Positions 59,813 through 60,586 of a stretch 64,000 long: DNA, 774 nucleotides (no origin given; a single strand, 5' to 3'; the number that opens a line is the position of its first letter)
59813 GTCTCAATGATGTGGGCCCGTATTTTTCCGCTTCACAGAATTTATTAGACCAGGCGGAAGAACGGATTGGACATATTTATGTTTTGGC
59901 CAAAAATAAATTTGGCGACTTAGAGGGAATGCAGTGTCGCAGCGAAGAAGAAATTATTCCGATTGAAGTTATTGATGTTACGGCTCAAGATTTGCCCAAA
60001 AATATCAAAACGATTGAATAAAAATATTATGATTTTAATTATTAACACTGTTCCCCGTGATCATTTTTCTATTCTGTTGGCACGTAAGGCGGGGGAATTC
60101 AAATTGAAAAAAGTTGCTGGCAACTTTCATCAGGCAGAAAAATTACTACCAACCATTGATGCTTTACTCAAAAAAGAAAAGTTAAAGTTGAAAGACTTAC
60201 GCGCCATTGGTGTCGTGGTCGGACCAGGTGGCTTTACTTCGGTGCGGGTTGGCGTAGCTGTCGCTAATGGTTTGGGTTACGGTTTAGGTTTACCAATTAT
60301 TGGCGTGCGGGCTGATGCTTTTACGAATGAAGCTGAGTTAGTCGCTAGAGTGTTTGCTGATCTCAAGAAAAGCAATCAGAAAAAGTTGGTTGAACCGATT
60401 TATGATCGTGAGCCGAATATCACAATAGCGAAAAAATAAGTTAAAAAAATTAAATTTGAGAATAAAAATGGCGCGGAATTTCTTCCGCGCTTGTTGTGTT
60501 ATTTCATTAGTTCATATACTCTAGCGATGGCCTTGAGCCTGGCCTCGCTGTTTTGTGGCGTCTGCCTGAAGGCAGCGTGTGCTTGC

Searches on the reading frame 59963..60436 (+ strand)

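Call 93: search_protein_families(library=pfam, proteins=[window:59963-60436:+], max_evalue=0.001)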
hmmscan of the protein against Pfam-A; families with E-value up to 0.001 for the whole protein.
window:59963-60436:+ (158 aa): 1 family
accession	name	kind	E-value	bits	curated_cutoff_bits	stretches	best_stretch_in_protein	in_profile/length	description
PF00814.31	TsaD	-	6.7e-16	59.2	24.8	1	58-116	30-88/264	tRNA N6-adenosine threonylcarbamoyltransferase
